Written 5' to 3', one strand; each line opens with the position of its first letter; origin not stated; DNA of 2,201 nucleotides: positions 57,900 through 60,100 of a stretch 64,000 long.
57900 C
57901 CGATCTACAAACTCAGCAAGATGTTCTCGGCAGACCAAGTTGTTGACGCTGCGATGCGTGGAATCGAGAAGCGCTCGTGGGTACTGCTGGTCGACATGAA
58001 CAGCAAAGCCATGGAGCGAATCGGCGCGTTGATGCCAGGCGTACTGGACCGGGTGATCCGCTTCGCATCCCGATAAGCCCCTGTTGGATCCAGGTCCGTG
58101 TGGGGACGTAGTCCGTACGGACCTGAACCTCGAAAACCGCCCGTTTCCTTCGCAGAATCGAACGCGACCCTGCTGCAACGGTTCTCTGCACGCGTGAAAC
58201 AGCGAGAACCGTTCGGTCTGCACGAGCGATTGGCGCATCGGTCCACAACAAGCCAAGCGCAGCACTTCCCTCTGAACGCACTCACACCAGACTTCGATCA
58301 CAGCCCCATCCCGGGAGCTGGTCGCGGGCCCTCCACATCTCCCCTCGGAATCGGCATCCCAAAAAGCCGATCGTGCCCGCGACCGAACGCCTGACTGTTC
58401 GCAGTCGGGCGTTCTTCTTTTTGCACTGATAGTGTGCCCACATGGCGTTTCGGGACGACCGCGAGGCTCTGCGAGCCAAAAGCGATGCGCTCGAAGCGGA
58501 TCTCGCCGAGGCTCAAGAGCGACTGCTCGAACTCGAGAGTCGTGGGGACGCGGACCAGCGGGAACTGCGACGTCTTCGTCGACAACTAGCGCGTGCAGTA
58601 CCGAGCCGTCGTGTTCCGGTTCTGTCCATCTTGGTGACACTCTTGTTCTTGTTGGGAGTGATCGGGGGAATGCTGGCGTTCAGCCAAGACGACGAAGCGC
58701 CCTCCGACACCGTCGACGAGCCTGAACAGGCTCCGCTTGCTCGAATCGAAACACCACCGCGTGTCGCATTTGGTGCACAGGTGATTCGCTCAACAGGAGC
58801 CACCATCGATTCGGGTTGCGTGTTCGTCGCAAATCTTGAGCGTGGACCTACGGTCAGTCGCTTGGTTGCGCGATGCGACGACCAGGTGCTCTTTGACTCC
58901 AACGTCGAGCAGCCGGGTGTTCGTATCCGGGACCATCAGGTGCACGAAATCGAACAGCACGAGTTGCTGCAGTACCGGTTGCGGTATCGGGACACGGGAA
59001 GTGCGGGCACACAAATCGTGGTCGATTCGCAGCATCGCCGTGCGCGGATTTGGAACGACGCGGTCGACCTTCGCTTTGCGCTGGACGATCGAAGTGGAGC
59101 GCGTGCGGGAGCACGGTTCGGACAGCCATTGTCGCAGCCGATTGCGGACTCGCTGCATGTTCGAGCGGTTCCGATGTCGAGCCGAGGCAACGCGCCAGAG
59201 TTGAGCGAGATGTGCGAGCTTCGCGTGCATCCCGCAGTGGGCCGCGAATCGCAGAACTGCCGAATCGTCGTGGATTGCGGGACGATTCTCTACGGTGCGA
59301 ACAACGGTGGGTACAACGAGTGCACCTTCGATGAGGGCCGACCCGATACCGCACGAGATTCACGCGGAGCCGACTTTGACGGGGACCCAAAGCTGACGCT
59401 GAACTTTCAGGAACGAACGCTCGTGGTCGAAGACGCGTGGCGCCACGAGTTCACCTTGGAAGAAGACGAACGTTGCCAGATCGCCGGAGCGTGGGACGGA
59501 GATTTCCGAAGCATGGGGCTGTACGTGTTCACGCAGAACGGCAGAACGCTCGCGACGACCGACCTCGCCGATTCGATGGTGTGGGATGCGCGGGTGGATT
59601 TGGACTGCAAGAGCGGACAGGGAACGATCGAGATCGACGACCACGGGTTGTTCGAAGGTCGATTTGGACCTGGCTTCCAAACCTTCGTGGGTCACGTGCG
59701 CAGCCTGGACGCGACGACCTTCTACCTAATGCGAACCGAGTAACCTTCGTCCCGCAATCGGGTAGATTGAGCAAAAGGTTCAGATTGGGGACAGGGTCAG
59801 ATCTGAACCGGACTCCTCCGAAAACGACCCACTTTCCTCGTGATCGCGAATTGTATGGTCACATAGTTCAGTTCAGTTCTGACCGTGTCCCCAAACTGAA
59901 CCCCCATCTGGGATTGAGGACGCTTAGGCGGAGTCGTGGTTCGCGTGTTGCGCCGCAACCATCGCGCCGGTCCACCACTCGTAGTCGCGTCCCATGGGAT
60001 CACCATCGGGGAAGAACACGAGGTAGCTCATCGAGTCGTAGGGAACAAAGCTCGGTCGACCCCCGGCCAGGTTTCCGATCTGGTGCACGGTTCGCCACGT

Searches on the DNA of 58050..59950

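Call 57: search_rna_families(source=window, start=58050, end=59950, threshold=evalue, max_evalue=5)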
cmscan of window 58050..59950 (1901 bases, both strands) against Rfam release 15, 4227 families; matches with E-value up to 5: 3.
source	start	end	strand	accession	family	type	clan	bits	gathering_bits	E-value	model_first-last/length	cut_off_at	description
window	58375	58418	+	RF00262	sar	Gene; antisense;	-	30.9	43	0.00099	1-68/68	no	sar RNA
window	58369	58427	+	RF00236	ctRNA_pGA1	Gene; antisense;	-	21.5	45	0.23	1-79/79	no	ctRNA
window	59775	59905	+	RF03666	MIR7724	Gene; miRNA;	-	18.2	100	1.2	1-169/169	no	MIR7724 microRNA precursor family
